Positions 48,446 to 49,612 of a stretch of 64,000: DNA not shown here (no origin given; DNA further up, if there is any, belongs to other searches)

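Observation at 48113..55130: YtrA-type regulator with palindromic operator, ABC ATPase, four tandem divergent membrane paralogs and two beta-lactamase-fold hydrolases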

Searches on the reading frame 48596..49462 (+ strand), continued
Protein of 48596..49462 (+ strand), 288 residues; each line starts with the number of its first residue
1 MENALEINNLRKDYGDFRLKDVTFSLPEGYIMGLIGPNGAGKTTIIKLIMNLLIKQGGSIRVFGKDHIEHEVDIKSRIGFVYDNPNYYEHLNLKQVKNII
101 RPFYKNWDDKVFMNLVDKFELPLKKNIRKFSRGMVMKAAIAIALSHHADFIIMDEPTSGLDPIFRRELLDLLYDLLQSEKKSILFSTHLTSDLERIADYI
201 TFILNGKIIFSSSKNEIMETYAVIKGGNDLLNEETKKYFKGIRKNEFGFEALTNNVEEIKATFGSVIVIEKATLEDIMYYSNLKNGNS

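Call 14: find_related_loci(query=A2, collection=genome_contigs, flank=10000)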
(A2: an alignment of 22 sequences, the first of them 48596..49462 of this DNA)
Query A2 (288 aa) in genome_contigs; peptide patterns used: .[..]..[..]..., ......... (x = any residue, [..] = any of these).
600 stretches matched a pattern (row limit reached: there are more); 597 encode a relative of the query (tblastn E <= 1e-3); the best 80 are kept; 80 distinct loci.
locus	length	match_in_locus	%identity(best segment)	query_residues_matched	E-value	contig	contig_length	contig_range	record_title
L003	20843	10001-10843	57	1-281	9e-108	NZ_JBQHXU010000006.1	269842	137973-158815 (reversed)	Gracilibacillus sp. HCP3S3_G5_2 contig00006, whole genome shotgun sequence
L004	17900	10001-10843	58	1-281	5e-105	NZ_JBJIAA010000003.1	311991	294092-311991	Clostridium neuense strain WILCCON 0114 NODE_3_length_311991_cov_159.665180, whole genome shotgun sequence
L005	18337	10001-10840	54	1-280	3e-99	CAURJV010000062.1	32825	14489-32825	MAG TPA_asm: uncultured Clostridium sp. isolate ERR9968982_bin.17_MetaWRAP_v1.3_MAG genome assembly, contig: ERZ21616089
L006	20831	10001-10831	46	1-278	2e-81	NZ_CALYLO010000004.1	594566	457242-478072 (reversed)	Paenibacillus melissococcoides isolate ena-SAMPLE-TAB-26-04-2022-14:26:32:270-5432 ctg_s1_000003F, whole genome shotgun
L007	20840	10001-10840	44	1-280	4e-76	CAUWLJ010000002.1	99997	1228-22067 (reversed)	MAG: uncultured Eisenbergiella sp. isolate SRS10476985__bin131 genome assembly, contig: SRS10476985_NODE_157_length_9999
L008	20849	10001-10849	43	1-278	3e-77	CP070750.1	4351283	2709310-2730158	MAG: Candidatus Aminicenantes bacterium isolate bin34 chromosome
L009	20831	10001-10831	42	1-278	2e-72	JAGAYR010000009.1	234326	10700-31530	MAG: Lachnospiraceae bacterium isolate RGIG8894 Water_deer_Omasum.Co__c83684, whole genome shotgun sequence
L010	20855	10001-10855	41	1-286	2e-71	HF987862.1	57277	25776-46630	Clostridium sp. CAG:590 genomic scaffold, scf314, whole genome shotgun sequence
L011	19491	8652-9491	43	4-287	2e-70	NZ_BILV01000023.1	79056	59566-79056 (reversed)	Paenibacillus barengoltzii NBRC 101215 PBA01S_CON00024, whole genome shotgun sequence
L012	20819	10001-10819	44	4-280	3e-70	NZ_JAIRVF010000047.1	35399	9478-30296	MAG: Paenibacillus sp. isolate Fux382_bin13 k119_297996, whole genome shotgun sequence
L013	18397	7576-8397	41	1-280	6e-70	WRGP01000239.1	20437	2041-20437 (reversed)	MAG: Bacillota bacterium isolate Nc150P4bin19 JGI20171J29575_12612588, whole genome shotgun sequence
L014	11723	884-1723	40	5-287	2e-69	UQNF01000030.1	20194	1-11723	uncultured Clostridium sp. isolate UMGS453 genome assembly, contig: NODE_1520_length_20194_cov_7.074234, whole genome sh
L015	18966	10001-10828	42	3-280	3e-69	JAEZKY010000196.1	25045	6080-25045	MAG: Bacillota bacterium isolate OH_CDB_53 k127_463739, whole genome shotgun sequence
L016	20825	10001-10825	40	1-280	1e-66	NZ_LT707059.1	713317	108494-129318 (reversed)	Intestinibacillus massiliensis strain Marseille-P3216T, whole genome shotgun sequence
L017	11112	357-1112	40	3-254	3e-63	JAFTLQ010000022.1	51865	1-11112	MAG: Clostridia bacterium isolate RGIG3931 Roe_deer_Cecum-3__c1482, whole genome shotgun sequence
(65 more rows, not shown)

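Call 16: find_encoding_contigs(protein=P0009, flank=10000, max_places=2)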
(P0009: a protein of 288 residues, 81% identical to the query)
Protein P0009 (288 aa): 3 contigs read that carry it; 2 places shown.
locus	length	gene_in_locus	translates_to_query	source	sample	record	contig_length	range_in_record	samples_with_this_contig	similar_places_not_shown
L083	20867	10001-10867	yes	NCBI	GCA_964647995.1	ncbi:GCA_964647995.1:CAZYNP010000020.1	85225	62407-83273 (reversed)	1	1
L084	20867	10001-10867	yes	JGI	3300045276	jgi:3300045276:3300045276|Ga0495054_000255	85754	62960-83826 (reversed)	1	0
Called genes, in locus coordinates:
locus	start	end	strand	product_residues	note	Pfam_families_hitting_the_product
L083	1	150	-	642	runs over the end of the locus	PF16328:DUF4961 (weak), PF16396:DUF5005, PF13810:DUF4185, PF13860:FlgD_ig (weak)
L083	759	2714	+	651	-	PF12969:DUF3857, PF01841:Transglut_core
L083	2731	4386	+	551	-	PF18962:Por_Secre_tail (faint), PF08757:CotH, PF13860:FlgD_ig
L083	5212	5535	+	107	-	PF07498:Rho_N (faint)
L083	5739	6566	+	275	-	PF02985:HEAT (faint)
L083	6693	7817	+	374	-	PF04055:Radical_SAM, PF14716:HHH_8 (weak)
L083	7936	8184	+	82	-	-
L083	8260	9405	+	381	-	PF06224:AlkZ-like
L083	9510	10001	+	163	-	PF00392:GntR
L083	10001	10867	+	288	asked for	PF13175:AAA_15 (faint), PF13476:AAA_23 (faint), PF00005:ABC_tran, PF13304:AAA_21 (weak)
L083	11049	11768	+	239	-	PF13346:ABC2_membrane_5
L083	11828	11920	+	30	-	PF13366:PDDEXK_3 (weak)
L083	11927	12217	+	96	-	PF13366:PDDEXK_3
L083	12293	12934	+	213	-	PF13346:ABC2_membrane_5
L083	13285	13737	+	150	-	PF13346:ABC2_membrane_5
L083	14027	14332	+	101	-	-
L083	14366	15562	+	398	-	PF00144:Beta-lactamase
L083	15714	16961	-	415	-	PF01637:ATPase_2 (faint), PF13173:AAA_14, PF13635:DUF4143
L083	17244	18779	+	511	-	PF00144:Beta-lactamase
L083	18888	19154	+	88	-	-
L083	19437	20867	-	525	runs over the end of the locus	PF13549:ATP-grasp_5, PF13302:Acetyltransf_3, PF00583:Acetyltransf_1, PF13508:Acetyltransf_7 (faint)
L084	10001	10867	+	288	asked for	PF13175:AAA_15 (faint), PF13476:AAA_23 (faint), PF00005:ABC_tran, PF13304:AAA_21 (weak)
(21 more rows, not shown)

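Call 17: find_encoding_contigs(protein=P0034, flank=10000, max_places=2)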
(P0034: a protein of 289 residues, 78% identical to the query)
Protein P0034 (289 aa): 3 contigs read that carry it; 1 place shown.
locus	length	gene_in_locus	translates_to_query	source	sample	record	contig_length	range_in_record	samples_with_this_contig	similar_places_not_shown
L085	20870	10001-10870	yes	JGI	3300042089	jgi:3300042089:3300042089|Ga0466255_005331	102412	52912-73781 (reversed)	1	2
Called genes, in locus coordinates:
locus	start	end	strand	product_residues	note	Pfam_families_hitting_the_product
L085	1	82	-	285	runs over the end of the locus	PF11276:DUF3078, PF04338:DUF481 (weak)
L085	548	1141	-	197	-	PF01209:Ubie_methyltran, PF05401:NodS, PF13489:Methyltransf_23, PF02353:CMAS, PF05175:MTS, PF13847:Methyltransf_31, PF08241:Methyltransf_11, PF08242:Methyltransf_12, +5 more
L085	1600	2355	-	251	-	PF00072:Response_reg, PF04397:LytTR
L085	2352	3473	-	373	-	PF06580:His_kinase, PF02518:HATPase_c (weak)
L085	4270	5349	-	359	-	PF04519:Bactofilin (faint)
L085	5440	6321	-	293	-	PF14054:DUF4249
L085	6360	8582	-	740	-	PF13620:CarboxypepD_reg, PF13715:CarbopepD_reg_2, PF07715:Plug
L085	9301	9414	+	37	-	-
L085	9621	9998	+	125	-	PF00392:GntR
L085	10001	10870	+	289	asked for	PF13175:AAA_15 (weak), PF00005:ABC_tran, PF13304:AAA_21 (weak)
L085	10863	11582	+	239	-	PF13346:ABC2_membrane_5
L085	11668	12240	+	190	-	PF13346:ABC2_membrane_5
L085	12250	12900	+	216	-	PF13346:ABC2_membrane_5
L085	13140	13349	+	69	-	PF13783:DUF4177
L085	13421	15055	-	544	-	PF13439:Glyco_transf_4 (weak), PF00534:Glycos_transf_1, PF13692:Glyco_trans_1_4 (weak), PF00534:Glycos_transf_1, PF13692:Glyco_trans_1_4 (weak)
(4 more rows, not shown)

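Call 18: find_encoding_contigs(protein=P0045, flank=10000, max_places=2)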
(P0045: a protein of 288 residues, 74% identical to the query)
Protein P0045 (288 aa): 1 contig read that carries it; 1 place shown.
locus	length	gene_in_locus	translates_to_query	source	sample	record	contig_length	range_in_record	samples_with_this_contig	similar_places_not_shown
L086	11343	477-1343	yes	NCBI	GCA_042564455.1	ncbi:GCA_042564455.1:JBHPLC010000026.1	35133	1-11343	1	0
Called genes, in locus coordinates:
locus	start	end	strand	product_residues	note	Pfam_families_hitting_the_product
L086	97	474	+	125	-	PF00392:GntR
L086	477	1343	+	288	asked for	PF13175:AAA_15 (faint), PF00005:ABC_tran, PF13401:AAA_22 (weak), PF13304:AAA_21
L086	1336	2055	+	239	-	PF13346:ABC2_membrane_5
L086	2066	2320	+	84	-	-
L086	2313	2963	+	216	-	PF13346:ABC2_membrane_5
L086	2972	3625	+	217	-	PF13346:ABC2_membrane_5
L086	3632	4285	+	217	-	PF13346:ABC2_membrane_5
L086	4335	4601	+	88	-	-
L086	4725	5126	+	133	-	PF14534:DUF4440, PF12680:SnoaL_2 (weak)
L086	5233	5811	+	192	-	-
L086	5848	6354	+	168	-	PF12867:DinB_2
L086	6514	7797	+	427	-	PF17170:DUF5128, PF01436:NHL (weak)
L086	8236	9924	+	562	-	PF05935:Arylsulfotrans, PF14269:Arylsulfotran_2 (faint), PF13585:CHU_C (weak), PF13860:FlgD_ig, PF18962:Por_Secre_tail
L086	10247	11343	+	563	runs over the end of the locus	PF05935:Arylsulfotrans, PF14269:Arylsulfotran_2, PF13585:CHU_C, PF13860:FlgD_ig, PF18962:Por_Secre_tail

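Call 19: find_encoding_contigs(protein=P0062, flank=10000, max_places=1)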
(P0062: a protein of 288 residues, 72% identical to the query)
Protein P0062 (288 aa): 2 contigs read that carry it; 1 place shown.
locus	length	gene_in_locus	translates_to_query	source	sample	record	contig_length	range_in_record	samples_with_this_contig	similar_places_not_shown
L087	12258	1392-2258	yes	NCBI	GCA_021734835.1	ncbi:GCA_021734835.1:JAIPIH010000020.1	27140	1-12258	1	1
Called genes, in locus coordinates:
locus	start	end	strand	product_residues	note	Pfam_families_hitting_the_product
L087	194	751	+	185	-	PF13505:OMP_b-brl (weak)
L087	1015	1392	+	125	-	PF00392:GntR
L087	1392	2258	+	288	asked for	PF13175:AAA_15 (faint), PF00005:ABC_tran, PF13304:AAA_21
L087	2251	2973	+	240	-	PF13346:ABC2_membrane_5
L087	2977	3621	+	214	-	PF13346:ABC2_membrane_5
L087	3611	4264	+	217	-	PF13346:ABC2_membrane_5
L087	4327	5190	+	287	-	-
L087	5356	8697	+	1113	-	PF01841:Transglut_core, PF00515:TPR_1 (faint), PF00561:Abhydrolase_1 (weak), PF12146:Hydrolase_4 (faint), PF00326:Peptidase_S9 (faint)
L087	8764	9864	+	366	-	PF06500:FrsA-like, PF02129:Peptidase_S15, PF00561:Abhydrolase_1, PF01738:DLH (faint), PF12146:Hydrolase_4, PF00326:Peptidase_S9 (faint), PF08840:BAAT_C (weak)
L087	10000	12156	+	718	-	PF10459:Peptidase_S46, PF13365:Trypsin_2 (faint)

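Call 20: find_encoding_contigs(protein=P0103, flank=10000, max_places=1)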
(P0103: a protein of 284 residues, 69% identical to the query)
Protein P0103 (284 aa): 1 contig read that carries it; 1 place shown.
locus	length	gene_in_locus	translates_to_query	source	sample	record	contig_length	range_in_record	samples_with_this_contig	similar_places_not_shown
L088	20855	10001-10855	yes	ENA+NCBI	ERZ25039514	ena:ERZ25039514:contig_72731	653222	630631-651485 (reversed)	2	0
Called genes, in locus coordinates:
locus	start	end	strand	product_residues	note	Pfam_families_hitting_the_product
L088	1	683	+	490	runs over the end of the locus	PF06863:DUF1254, PF06742:DUF1214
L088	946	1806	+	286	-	-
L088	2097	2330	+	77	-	PF13083:KH_KhpA-B, PF26594:KH_NusA_2nd (faint)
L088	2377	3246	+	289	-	PF01569:PAP2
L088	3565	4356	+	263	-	PF01208:URO-D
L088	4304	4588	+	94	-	PF01208:URO-D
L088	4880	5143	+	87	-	PF01527:HTH_Tnp_1, PF13384:HTH_23, PF13518:HTH_28 (weak), PF13551:HTH_29 (weak)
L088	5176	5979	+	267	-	PF13276:HTH_21, PF00665:rve, PF13683:rve_3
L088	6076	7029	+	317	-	PF02371:Transposase_20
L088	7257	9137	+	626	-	-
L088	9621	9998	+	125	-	PF00392:GntR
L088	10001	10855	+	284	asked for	PF13175:AAA_15 (faint), PF00005:ABC_tran, PF13304:AAA_21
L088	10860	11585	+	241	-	PF13346:ABC2_membrane_5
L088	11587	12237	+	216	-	PF13346:ABC2_membrane_5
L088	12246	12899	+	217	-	PF13346:ABC2_membrane_5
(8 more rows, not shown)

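Call 21: find_encoding_contigs(protein=P0113, flank=10000, max_places=1)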
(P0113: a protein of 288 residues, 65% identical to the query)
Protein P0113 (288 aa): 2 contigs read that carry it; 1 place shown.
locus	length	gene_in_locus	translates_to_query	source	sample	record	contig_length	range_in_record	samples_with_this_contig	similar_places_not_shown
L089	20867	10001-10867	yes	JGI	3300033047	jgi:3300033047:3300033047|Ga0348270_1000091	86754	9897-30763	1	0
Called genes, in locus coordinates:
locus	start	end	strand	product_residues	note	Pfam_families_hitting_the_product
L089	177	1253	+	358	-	PF00890:FAD_binding_2 (weak), PF01134:GIDA (faint), PF01266:DAO (weak), PF01593:Amino_oxidase, PF03486:HI0933_like (faint), PF12831:FAD_oxidored (weak), PF13450:NAD_binding_8, PF01593:Amino_oxidase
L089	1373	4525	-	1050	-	PF05170:AsmA (faint), PF05359:DUF748 (weak)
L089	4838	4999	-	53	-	-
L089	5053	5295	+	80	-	PF07927:HicA_toxin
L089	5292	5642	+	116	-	PF05534:HicB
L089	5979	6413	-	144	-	-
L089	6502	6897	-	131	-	PF05168:HEPN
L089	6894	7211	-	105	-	PF01909:NTP_transf_2, PF18765:Polbeta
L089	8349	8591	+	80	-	PF07927:HicA_toxin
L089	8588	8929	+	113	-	PF05534:HicB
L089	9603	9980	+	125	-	PF00392:GntR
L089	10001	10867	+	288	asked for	PF13175:AAA_15 (faint), PF00005:ABC_tran, PF13401:AAA_22 (faint), PF13304:AAA_21 (weak)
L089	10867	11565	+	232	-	PF13346:ABC2_membrane_5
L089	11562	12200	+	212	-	PF13346:ABC2_membrane_5 (weak)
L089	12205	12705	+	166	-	-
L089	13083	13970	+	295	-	PF02463:SMC_N (faint), PF00005:ABC_tran, PF13304:AAA_21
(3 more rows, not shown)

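Call 22: find_encoding_contigs(protein=P0002, flank=10000, max_places=2)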
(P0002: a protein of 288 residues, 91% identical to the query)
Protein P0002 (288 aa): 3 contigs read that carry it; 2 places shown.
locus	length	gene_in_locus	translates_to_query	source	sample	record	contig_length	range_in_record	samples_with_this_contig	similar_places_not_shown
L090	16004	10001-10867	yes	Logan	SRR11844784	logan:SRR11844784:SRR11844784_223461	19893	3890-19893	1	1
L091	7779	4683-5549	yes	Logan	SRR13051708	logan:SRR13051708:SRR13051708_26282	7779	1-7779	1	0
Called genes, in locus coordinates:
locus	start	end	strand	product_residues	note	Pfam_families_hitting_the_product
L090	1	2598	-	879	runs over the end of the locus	PF02861:Clp_N, PF23569:NBD_SMAX1, PF00004:AAA, PF17871:AAA_lid_9, PF00004:AAA, PF07724:AAA_2, PF07728:AAA_5, PF10431:ClpB_D2-small, +6 more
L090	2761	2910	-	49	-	-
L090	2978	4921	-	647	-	PF00012:HSP70, PF06723:MreB_Mbl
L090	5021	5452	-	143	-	PF00011:HSP20, PF17886:ArsA_HSP20 (weak)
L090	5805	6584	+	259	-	PF03099:BPL_LplA_LipB, PF02237:BPL_C (weak)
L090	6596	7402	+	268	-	PF03309:Pan_kinase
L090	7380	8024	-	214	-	PF00072:Response_reg, PF00196:GerE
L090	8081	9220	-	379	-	PF07495:Y_Y_Y (weak), PF07730:HisKA_3, PF02518:HATPase_c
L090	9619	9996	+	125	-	PF00392:GntR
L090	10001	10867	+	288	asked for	PF13175:AAA_15 (faint), PF00005:ABC_tran, PF13304:AAA_21 (weak)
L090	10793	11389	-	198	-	-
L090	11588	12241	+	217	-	PF13346:ABC2_membrane_5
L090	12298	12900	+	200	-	PF13346:ABC2_membrane_5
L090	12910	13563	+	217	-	PF13346:ABC2_membrane_5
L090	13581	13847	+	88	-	-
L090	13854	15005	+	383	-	PF00144:Beta-lactamase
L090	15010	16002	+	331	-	?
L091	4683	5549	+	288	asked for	PF13175:AAA_15 (faint), PF00005:ABC_tran, PF13304:AAA_21 (weak)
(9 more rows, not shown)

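Call 47: search_protein_families(library=pfam, proteins=[L086:4335-4601:+, L083:18888-19154:+, L083:14027-14332:+, L086:2066-2320:+], max_evalue=10)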
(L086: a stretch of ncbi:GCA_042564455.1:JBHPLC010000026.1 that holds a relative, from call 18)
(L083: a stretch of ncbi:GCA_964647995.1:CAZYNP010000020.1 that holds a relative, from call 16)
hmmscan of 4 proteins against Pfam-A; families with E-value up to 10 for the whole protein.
L086:4335-4601:+ (88 aa): 2 families
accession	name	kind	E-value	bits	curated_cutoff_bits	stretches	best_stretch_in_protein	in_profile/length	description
PF00420.29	Oxidored_q2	-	0.045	13.9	26.1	1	9-80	11-69/95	NADH-ubiquinone/plastoquinone oxidoreductase chain 4L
PF18394.6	TBK1_CCD1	-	0.14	12.1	25.9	1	9-57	19-67/256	TANK-binding kinase 1 coiled-coil domain 1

L083:18888-19154:+ (88 aa): 0 families

L083:14027-14332:+ (101 aa): 0 families

L086:2066-2320:+ (84 aa): 0 families

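Call 67: predict_structure(alignment_id=A2)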
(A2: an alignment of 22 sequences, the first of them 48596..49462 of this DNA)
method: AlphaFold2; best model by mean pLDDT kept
length: 288 residues; sequences in the alignment: 22
mean_pLDDT: 80.4   pTM: 0.77
mean pLDDT of the five models: 80.4, 80.0, 76.9, 63.7, 54.9
residues with pLDDT >= 90: 83; 70-90: 157; 50-70: 27; < 50: 21
segments of 3 or more residues with pLDDT < 50: 57-73, 286-288
pLDDT, mean of each block of 10 residues (from residue 1): 73 74 83 81 73 50 39 59 66 85 80 89 89 84 83 84 86 81 86 91 87 92 94 90 92 92 92 92 61
secondary structure, 60 per line:
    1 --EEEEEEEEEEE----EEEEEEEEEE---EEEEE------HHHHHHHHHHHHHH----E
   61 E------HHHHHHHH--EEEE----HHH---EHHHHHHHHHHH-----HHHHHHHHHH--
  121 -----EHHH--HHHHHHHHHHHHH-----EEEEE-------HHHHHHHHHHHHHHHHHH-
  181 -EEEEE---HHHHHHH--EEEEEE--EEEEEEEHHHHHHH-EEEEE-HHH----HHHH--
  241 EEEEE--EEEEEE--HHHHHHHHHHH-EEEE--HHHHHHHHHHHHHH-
elements in order: E3-13 E18-27 E31-35 H42-55 H68-75 E78-81 H93-103 H109-118 H132-144 E150-154 H162-179 E182-186 H190-196 E199-204 E207-213 H214-220 E222-226 H235-238 E241-245 E248-253 H256-266 E268-271 H274-287
